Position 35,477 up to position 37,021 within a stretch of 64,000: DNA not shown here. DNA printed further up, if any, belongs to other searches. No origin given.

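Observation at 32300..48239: Remodelled dcw cluster containing yvcK/glmR and murA but lacking murD, murF and ddl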

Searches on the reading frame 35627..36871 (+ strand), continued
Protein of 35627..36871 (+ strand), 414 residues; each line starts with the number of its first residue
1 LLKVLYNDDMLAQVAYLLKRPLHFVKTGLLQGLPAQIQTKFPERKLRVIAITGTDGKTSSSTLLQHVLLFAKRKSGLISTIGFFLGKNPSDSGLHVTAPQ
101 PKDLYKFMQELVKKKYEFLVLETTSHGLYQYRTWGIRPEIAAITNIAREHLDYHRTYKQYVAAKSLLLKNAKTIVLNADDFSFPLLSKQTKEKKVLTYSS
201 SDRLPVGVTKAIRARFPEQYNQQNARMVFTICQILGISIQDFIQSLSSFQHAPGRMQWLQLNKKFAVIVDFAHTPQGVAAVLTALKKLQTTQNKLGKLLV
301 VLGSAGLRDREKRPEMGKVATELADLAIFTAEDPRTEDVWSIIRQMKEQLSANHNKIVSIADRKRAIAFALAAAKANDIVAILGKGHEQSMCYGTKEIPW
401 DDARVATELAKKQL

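Call 61: find_homologous_proteins(query=A3, max_evalue=1e-10)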
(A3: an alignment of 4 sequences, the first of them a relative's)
Query A3 (4 sequences) (350 aa, profile of the alignment): 3502 proteins with E <= 1e-10 among 8000 candidates; the best 120 are listed.
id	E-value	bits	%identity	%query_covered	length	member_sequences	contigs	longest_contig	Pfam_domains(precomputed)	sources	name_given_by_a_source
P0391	9.3e-167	572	28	91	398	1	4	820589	PF02875.27,PF08245.19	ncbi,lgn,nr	ncbi:MAG: UDP-N-acetylmuramoyl-tripeptide--D-alanyl-D-alanine ligase [Candidatus Daviesbacteria bact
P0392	9.6e-165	566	100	100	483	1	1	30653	PF02875.27,PF08245.19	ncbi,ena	-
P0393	1.0e-159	549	29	91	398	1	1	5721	PF02875.27,PF08245.19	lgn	-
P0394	1.2e-157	542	30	91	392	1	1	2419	PF02875.27,PF08245.19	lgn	-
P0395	5.5e-157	540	29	91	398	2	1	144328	PF02875.27,PF08245.19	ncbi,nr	ncbi:MAG: UDP-N-acetylmuramoyl-tripeptide--D-alanyl-D-alanine ligase [Candidatus Daviesbacteria bact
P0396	3.1e-148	511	86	100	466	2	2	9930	PF02875.27,PF08245.19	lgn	-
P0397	2.2e-147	508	31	96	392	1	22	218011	PF02875.27,PF08245.19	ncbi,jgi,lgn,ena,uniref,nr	ncbi:hypothetical protein A3A14_04440 [Candidatus Daviesbacteria bacterium RIFCSPLOWO2_01_FULL_43_38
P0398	9.1e-147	506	31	96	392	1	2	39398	PF02875.27,PF08245.19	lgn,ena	-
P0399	1.0e-146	506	31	96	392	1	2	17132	PF02875.27,PF08245.19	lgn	-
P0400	1.4e-146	506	31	96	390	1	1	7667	PF02875.27,PF08245.19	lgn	-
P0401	2.2e-146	505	31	97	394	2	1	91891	PF02875.27,PF08245.19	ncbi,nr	ncbi:MAG: UDP-N-acetylmuramoyl-tripeptide--D-alanyl-D-alanine ligase [Patescibacteria group bacteriu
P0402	2.4e-145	502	31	96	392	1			PF02875.27,PF08245.19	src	-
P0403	3.5e-145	501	30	96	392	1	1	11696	PF02875.27,PF08245.19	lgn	-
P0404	9.5e-145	500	32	96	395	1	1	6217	PF02875.27,PF08245.19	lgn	-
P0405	1.4e-144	499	31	91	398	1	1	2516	PF02875.27,PF08245.19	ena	-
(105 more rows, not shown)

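Call 84: predict_structure(alignment_id=A6)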
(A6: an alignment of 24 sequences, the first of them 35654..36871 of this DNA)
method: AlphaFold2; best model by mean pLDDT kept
length: 405 residues; sequences in the alignment: 24
mean_pLDDT: 93.0   pTM: 0.90
mean pLDDT of the five models: 93.0, 91.3, 91.1, 91.1, 90.9
residues with pLDDT >= 90: 324; 70-90: 72; 50-70: 9; < 50: 0
segments of 3 or more residues with pLDDT < 50: none
pLDDT, mean of each block of 10 residues (from residue 1): 89 96 97 98 93 97 97 88 68 95 97 95 96 92 88 95 96 93 92 95 92 96 98 97 89 88 92 92 86 93 94 97 96 97 92 97 95 92 90 95 79
secondary structure, 60 per line:
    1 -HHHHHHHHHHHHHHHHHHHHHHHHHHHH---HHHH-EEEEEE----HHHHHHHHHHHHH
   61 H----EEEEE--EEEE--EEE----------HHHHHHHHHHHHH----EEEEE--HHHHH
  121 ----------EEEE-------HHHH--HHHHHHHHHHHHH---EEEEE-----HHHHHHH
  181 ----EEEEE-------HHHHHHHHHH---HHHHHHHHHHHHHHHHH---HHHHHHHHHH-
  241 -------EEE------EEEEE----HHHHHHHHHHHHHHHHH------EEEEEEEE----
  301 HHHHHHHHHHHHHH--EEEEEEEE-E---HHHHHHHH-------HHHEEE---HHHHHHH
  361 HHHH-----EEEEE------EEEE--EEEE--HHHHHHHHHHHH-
elements in order: H2-29 H33-36 E38-43 H48-61 E66-70 E73-76 E79-81 H92-104 E109-113 H116-120 E131-134 H142-145 H148-160 E164-168 H174-180 E185-189 H197-206 H210-226 H230-239 E248-250 E257-261 H266-282 E289-296 H301-314 E317-324 H330-337 E348-350 H354-364 E370-374 E381-384 E387-390 H393-404

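Call 87: fold_search(model_id=the predicted structure, library=pdb)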
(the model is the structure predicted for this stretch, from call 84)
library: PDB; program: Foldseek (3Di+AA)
matches with E <= 10: 1454; with E <= 0.001: 159
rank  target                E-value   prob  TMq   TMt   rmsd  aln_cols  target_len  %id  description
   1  2xja_C                4.2e-33  1.00  0.78  0.64   4.2       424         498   31  Structure of MurE from M.tuberculosis with dipeptide and ADP (released 2010-08-18)
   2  2xja_B                5.3e-33  1.00  0.79  0.65   4.0       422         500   32  Structure of MurE from M.tuberculosis with dipeptide and ADP (released 2010-08-18)
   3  2wtz_B                1.0e-32  1.00  0.78  0.63   4.3       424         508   31  MurE ligase of Mycobacterium Tuberculosis (released 2009-12-15)
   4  2xja_A                3.7e-32  1.00  0.78  0.64   4.0       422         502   31  Structure of MurE from M.tuberculosis with dipeptide and ADP (released 2010-08-18)
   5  2wtz_A                1.4e-31  1.00  0.78  0.64   4.1       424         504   32  MurE ligase of Mycobacterium Tuberculosis (released 2009-12-15)
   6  8g6p                  2.6e-31  1.00  0.82  0.66   3.5       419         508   30  Crystal structure of Mycobacterium thermoresistibile MurE in complex with ADP and 2,6-Diaminopimelic acid (released 2023-04-05)
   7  1e8c_B                6.8e-31  1.00  0.82  0.68   3.0       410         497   26  Structure of MurE the UDP-N-acetylmuramyl tripeptide synthetase from E. coli (released 2001-09-13)
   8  1e8c_A                4.5e-30  1.00  0.82  0.67   3.3       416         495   27  Structure of MurE the UDP-N-acetylmuramyl tripeptide synthetase from E. coli (released 2001-09-13)
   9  2xja_D                6.7e-30  1.00  0.75  0.63   4.3       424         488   30  Structure of MurE from M.tuberculosis with dipeptide and ADP (released 2010-08-18)
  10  8r6s_Q                3.8e-29  1.00  0.76  0.59   4.2       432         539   24  Plastid-encoded RNA polymerase (Integrated model) (released 2024-03-13)
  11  4c13                  2.4e-28  1.00  0.82  0.68   3.5       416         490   27  x-ray crystal structure of Staphylococcus aureus MurE with UDP-MurNAc- Ala-Glu-Lys (released 2013-10-02)
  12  7b68_A                4.1e-28  1.00  0.63  0.54   6.4       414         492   26  Crystal structure of MurE from E.coli in complex with Z57299526 (released 2020-12-23)
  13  7b6l_B                4.9e-28  1.00  0.64  0.55   6.1       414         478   25  Crystal structure of MurE from E.coli in complex with Z57299368 (released 2020-12-23)
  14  7b6o_A                6.1e-28  1.00  0.62  0.53   6.5       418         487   26  Crystal structure of E.coli MurE mutant - C269S C340S C450S (released 2020-12-23)
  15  7d27                  8.6e-28  1.00  0.60  0.52   7.2       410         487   29  Structure of UDP-N-acetylmuramoyl-L-alanyl-D-glutamate--2, 6-diaminopimelate ligase (released 2021-07-28)
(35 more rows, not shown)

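Call 94: search_protein_families(library=pfam, proteins=[P0212, P0214, P0180, P0198, P0164, P0232, P0131], max_evalue=0.00001)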
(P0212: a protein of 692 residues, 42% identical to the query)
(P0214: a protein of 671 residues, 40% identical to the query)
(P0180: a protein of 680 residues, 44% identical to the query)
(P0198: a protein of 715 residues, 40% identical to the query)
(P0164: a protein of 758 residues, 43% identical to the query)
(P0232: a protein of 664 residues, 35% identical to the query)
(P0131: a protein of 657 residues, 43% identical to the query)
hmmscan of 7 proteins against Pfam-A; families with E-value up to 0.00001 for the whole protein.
P0212 (692 aa): 4 families
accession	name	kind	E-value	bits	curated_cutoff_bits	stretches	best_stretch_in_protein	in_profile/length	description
PF08245.18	Mur_ligase_M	-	3.4e-34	119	24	1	39-239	1-197/200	Mur ligase middle domain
PF02875.26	Mur_ligase_C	-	1.1e-28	101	28.4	1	264-406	1-127/127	Mur ligase, glutamate ligase domain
PF00483.29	NTP_transferase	-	5.4e-21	75.7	21.2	1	441-648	2-212/245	Nucleotidyl transferase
PF12804.13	NTP_transf_3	-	1.5e-14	55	27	1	441-573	1-126/160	MobA-like NTP transferase domain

P0214 (671 aa): 5 families
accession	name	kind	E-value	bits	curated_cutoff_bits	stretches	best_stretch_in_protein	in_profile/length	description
PF08245.18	Mur_ligase_M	-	5.1e-49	167.4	24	1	35-255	1-200/200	Mur ligase middle domain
PF02875.26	Mur_ligase_C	-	4.4e-36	124.9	28.4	1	277-405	1-127/127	Mur ligase, glutamate ligase domain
PF00483.29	NTP_transferase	-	2.1e-28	100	21.2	1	436-665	2-242/245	Nucleotidyl transferase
PF12804.13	NTP_transf_3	-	1.2e-15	58.5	27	1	436-559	1-120/160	MobA-like NTP transferase domain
PF01128.25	IspD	-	7.4e-07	29.6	27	1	436-560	3-128/221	2-C-methyl-D-erythritol 4-phosphate cytidylyltransferase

P0180 (680 aa): 7 families
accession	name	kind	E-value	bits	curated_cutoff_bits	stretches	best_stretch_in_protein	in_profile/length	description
PF08245.18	Mur_ligase_M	-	4.1e-34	118.7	24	1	99-244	1-141/200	Mur ligase middle domain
PF02875.26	Mur_ligase_C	-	6.6e-34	117.9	28.4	1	272-403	1-127/127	Mur ligase, glutamate ligase domain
PF00483.29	NTP_transferase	-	2.1e-22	80.3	21.2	1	435-672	2-244/245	Nucleotidyl transferase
PF12804.13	NTP_transf_3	-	2e-15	57.8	27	1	435-558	1-121/160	MobA-like NTP transferase domain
PF01225.30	Mur_ligase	-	1.1e-12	48.5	21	1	18-87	8-95/95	Mur ligase family, catalytic domain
PF01128.25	IspD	-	2.8e-10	40.8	27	1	433-559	1-128/221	2-C-methyl-D-erythritol 4-phosphate cytidylyltransferase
PF02348.25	CTP_transf_3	-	2.6e-06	27.9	22.6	1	451-559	15-125/217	Cytidylyltransferase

P0198 (715 aa): 7 families
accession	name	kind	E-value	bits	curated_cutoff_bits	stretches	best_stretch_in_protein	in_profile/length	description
PF08245.18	Mur_ligase_M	-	6.9e-37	127.8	24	1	111-292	1-198/200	Mur ligase middle domain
PF02875.26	Mur_ligase_C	-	1e-29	104.4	28.4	1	316-444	1-127/127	Mur ligase, glutamate ligase domain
PF00483.29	NTP_transferase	-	1.9e-23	83.8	21.2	1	477-711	2-243/245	Nucleotidyl transferase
PF12804.13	NTP_transf_3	-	2.4e-13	51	27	1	477-595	1-115/160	MobA-like NTP transferase domain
PF01225.30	Mur_ligase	-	7.4e-12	45.9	21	1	25-99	4-95/95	Mur ligase family, catalytic domain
PF01128.25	IspD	-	4.9e-06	26.9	27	1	477-529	3-55/221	2-C-methyl-D-erythritol 4-phosphate cytidylyltransferase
PF02348.25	CTP_transf_3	-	8.5e-06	26.2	22.6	0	494-604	16-124/217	Cytidylyltransferase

P0164 (758 aa): 6 families
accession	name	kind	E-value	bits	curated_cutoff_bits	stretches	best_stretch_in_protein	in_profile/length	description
PF08245.18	Mur_ligase_M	-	3e-52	177.9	24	1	108-310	1-199/200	Mur ligase middle domain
PF00483.29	NTP_transferase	-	2.6e-26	93.2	21.2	1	513-733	1-227/245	Nucleotidyl transferase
PF02875.26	Mur_ligase_C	-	2.3e-24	87.1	28.4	1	333-482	1-127/127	Mur ligase, glutamate ligase domain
PF12804.13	NTP_transf_3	-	1.8e-14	54.6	27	1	514-639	1-122/160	MobA-like NTP transferase domain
PF01225.30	Mur_ligase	-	1.8e-13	51.1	21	1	23-96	2-95/95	Mur ligase family, catalytic domain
PF01128.25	IspD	-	8.3e-07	29.4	27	1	514-569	3-59/221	2-C-methyl-D-erythritol 4-phosphate cytidylyltransferase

P0232 (664 aa): 3 families
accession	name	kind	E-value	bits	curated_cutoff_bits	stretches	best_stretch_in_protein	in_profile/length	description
PF02875.26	Mur_ligase_C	-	1.8e-66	223.1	28.4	2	21-146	1-127/127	Mur ligase, glutamate ligase domain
PF08245.18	Mur_ligase_M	-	1.1e-51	176.1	24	1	283-487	1-199/200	Mur ligase middle domain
PF01225.30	Mur_ligase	-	1.3e-08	35.5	21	1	197-271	1-95/95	Mur ligase family, catalytic domain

P0131 (657 aa): 4 families
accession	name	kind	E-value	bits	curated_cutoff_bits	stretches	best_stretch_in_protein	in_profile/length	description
PF08245.18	Mur_ligase_M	-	3.1e-38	132.2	24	1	37-191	1-151/200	Mur ligase middle domain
PF02875.26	Mur_ligase_C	-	2.1e-28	100.2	28.4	1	240-382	1-127/127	Mur ligase, glutamate ligase domain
PF00483.29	NTP_transferase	-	8.4e-25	88.2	21.2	1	414-645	2-240/245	Nucleotidyl transferase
PF12804.13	NTP_transf_3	-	1.9e-15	57.8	27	1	414-559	1-145/160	MobA-like NTP transferase domain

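Call 95: search_protein_families(library=ncbifam, proteins=[L025:17823-19010:+, L025:19180-20472:+], max_evalue=0.001)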
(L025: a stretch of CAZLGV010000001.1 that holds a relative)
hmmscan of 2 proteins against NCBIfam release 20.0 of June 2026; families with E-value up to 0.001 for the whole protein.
L025:17823-19010:+ (396 aa): 1 family
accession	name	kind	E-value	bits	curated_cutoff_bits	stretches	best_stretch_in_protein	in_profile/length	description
NF041275.1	MurL_Xanthmoales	equivalog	1.4e-71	241.3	700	1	49-388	47-387/447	UDP-N-acetyl-alpha-D-muramoyl-L-alanyl-L-glutamate epimerase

L025:19180-20472:+ (430 aa): 23 families
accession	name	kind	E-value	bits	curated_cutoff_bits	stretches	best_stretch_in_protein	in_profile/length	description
TIGR01087.1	murD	equivalog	3.7e-104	349.3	211.95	1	5-427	2-440/441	UDP-N-acetylmuramoyl-L-alanine--D-glutamate ligase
TIGR01082.1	murC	equivalog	6.2e-27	94.8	335.1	1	42-324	52-337/449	UDP-N-acetylmuramate--L-alanine ligase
TIGR01143.1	murF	subfamily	1.2e-25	90.3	288.6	1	86-328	72-322/418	UDP-N-acetylmuramoyl-tripeptide--D-alanyl-D-alanine ligase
TIGR01085.1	murE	subfamily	1.3e-24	86.9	257.3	2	135-325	154-353/472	UDP-N-acetylmuramyl-tripeptide synthetase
NF001126.0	PRK00139.1-4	equivalog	9.1e-24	83.8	373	1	88-327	104-365/486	UDP-N-acetylmuramoyl-L-alanyl-D-glutamate--2,6-diaminopimelate ligase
NF001124.0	PRK00139.1-2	equivalog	1e-22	80.5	476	2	138-327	178-374/500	UDP-N-acetylmuramoyl-L-alanyl-D-glutamate--2,6-diaminopimelate ligase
NF008896.0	PRK11929.1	equivalog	4.5e-20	71.1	1023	1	89-401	605-940/965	bifunctional UDP-N-acetylmuramoyl-L-alanyl-D-glutamate--2,6-diaminopimelate ligase MurE/UDP-N-acetylmuramoyl-tripeptide--D-alanyl-D-alanine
NF053646.1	pMurD1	equivalog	6.5e-20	71.2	610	1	45-401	63-437/465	pseudomurein biosynthesis peptide ligase pMurD1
NF053647.1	pMurD2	equivalog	4.5e-17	62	550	1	38-216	53-231/405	pseudomurein biosynthesis peptide ligase pMurD2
NF010628.0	PRK14022.1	equivalog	4.8e-16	58.5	536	1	134-308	176-346/483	UDP-N-acetylmuramoyl-L-alanyl-D-glutamate--L-lysine ligase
NF053648.1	pMurE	equivalog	4.7e-15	55.3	600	1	155-299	189-326/464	pseudomurein biosynthesis peptide ligase pMurE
NF053645.1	pMurC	equivalog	9.4e-15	54.3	560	1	42-225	55-250/492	pseudomurein biosynthesis peptide ligase pMurC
NF011171.0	PRK14573.1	equivalog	1e-14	53.4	1015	1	45-325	60-337/809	bifunctional UDP-N-acetylmuramate--L-alanine ligase/D-alanine--D-alanine ligase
NF001123.0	PRK00139.1-1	equivalog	1.1e-13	50.8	586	1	89-324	108-370/493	UDP-N-acetylmuramoyl-L-alanyl-D-glutamate--2,6-diaminopimelate ligase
TIGR02068.2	cya_phycin_syn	equivalog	2.6e-12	45.6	850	1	158-291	567-716/862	cyanophycin synthetase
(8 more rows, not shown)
